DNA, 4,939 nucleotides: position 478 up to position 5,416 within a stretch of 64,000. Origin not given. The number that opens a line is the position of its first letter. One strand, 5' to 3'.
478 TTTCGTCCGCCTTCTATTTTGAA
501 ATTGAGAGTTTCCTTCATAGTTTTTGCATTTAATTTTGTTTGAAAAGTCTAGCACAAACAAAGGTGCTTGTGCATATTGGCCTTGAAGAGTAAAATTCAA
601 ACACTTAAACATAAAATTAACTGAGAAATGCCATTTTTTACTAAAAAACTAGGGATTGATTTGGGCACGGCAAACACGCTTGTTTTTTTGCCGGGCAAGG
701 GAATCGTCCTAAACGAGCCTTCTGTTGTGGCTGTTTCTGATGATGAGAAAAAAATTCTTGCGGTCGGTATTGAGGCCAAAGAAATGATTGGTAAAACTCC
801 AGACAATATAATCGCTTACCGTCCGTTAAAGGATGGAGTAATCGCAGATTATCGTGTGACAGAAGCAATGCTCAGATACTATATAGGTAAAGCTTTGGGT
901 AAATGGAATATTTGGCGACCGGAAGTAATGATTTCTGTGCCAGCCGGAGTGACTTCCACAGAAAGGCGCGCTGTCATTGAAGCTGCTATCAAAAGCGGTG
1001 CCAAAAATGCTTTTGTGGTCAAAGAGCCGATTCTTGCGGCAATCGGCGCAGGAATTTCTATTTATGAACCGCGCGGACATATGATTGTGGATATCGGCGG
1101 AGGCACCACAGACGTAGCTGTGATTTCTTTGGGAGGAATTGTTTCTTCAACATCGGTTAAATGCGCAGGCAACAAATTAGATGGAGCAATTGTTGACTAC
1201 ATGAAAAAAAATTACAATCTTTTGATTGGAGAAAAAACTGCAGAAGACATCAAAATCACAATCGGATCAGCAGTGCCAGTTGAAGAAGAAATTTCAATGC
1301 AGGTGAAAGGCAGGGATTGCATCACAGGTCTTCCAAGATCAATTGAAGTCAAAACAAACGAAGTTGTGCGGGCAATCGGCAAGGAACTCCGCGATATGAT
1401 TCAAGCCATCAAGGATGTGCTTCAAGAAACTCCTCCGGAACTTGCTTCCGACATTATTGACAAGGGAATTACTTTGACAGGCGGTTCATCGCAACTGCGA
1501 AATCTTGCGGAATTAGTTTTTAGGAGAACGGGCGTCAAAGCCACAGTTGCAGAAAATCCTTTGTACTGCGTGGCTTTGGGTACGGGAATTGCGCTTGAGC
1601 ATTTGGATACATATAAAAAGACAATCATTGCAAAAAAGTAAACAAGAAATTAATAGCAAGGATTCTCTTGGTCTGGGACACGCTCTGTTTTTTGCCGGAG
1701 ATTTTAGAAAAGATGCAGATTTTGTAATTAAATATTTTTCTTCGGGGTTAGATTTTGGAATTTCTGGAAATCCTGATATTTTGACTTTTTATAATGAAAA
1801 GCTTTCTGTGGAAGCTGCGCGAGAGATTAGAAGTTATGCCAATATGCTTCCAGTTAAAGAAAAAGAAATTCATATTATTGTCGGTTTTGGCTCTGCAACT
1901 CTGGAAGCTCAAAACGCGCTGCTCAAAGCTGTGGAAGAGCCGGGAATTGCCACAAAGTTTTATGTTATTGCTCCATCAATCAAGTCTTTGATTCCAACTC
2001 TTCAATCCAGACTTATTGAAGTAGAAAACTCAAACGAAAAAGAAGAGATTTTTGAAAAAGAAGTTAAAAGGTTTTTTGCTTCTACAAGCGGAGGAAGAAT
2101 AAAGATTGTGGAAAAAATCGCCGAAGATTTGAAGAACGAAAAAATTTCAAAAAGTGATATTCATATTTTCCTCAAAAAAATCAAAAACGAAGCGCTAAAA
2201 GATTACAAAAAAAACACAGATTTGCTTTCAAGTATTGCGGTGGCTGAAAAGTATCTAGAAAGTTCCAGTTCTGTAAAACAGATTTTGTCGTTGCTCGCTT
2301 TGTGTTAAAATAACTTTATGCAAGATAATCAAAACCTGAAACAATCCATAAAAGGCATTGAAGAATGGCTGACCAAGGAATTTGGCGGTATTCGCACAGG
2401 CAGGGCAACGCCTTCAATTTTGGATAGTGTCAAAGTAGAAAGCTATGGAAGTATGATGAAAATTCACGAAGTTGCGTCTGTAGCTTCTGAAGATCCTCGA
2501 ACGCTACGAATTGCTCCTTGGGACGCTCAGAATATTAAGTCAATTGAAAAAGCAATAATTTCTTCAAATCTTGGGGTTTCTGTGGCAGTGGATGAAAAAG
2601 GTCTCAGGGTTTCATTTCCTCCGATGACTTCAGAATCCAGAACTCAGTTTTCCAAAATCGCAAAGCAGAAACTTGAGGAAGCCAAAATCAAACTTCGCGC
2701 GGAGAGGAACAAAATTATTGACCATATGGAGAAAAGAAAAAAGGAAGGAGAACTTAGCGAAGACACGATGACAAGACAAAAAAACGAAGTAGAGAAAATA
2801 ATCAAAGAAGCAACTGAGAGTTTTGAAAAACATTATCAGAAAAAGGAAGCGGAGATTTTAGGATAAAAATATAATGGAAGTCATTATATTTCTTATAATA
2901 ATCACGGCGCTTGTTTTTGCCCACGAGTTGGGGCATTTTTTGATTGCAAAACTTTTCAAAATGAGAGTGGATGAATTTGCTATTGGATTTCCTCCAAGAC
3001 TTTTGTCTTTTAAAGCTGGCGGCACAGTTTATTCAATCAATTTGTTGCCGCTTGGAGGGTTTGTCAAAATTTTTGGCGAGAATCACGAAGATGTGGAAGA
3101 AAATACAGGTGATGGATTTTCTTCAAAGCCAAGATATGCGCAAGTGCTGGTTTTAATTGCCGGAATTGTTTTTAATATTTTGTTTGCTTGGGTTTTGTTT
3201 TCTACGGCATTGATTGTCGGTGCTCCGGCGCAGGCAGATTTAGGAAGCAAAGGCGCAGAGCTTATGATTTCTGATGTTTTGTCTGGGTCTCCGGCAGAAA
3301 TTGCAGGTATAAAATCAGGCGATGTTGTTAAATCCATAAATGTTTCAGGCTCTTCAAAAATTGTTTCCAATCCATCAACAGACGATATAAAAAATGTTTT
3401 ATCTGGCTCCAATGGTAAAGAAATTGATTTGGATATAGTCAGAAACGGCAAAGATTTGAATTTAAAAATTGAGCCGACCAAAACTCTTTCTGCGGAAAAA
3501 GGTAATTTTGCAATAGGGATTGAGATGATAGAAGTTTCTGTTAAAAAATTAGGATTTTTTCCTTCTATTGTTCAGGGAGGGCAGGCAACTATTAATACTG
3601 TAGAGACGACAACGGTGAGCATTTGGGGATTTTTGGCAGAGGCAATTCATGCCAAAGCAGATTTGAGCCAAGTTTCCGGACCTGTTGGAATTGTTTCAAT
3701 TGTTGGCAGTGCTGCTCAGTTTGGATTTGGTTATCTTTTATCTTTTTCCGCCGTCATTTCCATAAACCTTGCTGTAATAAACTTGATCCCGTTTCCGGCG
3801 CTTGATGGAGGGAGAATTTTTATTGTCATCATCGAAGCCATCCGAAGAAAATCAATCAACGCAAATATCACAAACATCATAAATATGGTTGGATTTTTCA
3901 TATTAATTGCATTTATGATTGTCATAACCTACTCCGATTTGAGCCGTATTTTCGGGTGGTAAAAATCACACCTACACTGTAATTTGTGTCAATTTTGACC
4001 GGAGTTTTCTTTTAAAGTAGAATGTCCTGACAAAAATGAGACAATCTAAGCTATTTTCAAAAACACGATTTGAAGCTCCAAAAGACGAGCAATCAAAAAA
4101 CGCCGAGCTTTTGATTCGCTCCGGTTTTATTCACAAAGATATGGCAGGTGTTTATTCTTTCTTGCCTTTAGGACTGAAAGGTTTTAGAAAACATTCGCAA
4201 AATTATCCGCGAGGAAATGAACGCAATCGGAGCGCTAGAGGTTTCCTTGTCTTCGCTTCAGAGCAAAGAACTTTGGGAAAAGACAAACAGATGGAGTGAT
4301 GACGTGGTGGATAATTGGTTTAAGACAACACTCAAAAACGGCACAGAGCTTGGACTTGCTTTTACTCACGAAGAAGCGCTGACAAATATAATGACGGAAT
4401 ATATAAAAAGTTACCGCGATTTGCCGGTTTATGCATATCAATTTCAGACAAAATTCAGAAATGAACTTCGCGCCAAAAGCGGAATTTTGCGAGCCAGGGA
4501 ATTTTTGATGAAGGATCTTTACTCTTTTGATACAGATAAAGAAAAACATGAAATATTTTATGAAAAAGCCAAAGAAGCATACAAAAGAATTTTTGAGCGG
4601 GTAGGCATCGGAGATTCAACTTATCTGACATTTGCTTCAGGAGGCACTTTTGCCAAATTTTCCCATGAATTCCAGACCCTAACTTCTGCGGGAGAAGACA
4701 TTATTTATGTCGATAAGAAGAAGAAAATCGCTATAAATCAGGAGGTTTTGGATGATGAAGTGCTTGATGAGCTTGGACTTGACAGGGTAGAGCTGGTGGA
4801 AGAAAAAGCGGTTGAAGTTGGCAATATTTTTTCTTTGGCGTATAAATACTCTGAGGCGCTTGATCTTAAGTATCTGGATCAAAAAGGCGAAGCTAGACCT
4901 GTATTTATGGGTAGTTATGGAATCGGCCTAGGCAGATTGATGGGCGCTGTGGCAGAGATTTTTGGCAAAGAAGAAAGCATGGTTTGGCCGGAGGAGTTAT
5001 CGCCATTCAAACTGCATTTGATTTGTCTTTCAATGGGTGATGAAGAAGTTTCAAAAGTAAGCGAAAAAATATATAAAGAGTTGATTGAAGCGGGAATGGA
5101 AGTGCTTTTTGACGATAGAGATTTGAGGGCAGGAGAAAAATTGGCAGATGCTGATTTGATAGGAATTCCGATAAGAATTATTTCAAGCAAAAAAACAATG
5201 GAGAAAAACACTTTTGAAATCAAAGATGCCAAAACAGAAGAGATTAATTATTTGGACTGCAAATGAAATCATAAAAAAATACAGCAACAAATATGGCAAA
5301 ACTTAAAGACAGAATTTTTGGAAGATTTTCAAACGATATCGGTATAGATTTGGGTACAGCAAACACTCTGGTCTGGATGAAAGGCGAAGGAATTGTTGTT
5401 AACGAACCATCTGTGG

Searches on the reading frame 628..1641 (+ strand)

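Call 87: search_protein_families(library=pfam, proteins=[window:628-1641:+], max_evalue=0.00001)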
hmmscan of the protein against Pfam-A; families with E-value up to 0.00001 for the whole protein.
window:628-1641:+ (337 aa): 4 families
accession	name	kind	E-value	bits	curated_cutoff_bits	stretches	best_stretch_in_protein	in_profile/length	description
PF06723.19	MreB_Mbl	-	2e-135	451.3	27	1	6-330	2-326/327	MreB/Mbl protein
PF00012.26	HSP70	-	7.5e-13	48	20.6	1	99-321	135-370/599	Hsp70 protein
PF14450.12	FtsA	-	1.1e-11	45.6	31.8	1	153-318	2-127/127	Cell division protein FtsA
PF00022.25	Actin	-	4.4e-10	39.1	27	1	31-195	31-190/410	Actin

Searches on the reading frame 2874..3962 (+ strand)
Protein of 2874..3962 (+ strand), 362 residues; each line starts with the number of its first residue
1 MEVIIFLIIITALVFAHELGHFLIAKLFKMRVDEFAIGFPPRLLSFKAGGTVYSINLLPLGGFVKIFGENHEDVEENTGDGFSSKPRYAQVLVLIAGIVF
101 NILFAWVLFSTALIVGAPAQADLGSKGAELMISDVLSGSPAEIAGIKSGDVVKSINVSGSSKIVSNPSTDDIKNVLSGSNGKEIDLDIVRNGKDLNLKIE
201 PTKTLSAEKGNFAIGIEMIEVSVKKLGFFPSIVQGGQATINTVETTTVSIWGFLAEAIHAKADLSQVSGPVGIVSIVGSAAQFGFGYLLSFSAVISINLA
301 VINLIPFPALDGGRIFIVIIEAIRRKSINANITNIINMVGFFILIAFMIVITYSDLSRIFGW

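Call 87: search_protein_families(library=pfam, proteins=[window:2874-3962:+], max_evalue=0.00001)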
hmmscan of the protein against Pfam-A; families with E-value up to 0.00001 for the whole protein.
window:2874-3962:+ (362 aa): 3 families
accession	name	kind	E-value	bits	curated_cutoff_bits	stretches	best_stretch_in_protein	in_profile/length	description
PF02163.28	Peptidase_M50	-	1.1e-58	198.6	27.2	1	6-346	2-220/221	Peptidase family M50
PF13180.12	PDZ_2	-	8.8e-07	29.6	27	1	129-199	13-78/80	PDZ domain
PF17820.7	PDZ_6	-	6.5e-06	26.2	27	0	132-190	2-54/54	PDZ domain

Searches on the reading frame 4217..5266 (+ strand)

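Call 87: search_protein_families(library=pfam, proteins=[window:4217-5266:+], max_evalue=0.00001)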
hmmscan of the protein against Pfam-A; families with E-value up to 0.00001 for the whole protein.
window:4217-5266:+ (349 aa): 2 families
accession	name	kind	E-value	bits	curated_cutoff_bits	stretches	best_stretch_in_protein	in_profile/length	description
PF00587.30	tRNA-synt_2b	-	7.8e-29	101.4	29.3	1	35-248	1-178/179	tRNA synthetase class II core domain (G, H, P, S and T)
PF03129.25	HGTP_anticodon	-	1.3e-15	57.7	21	1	267-343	3-79/94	Anticodon binding domain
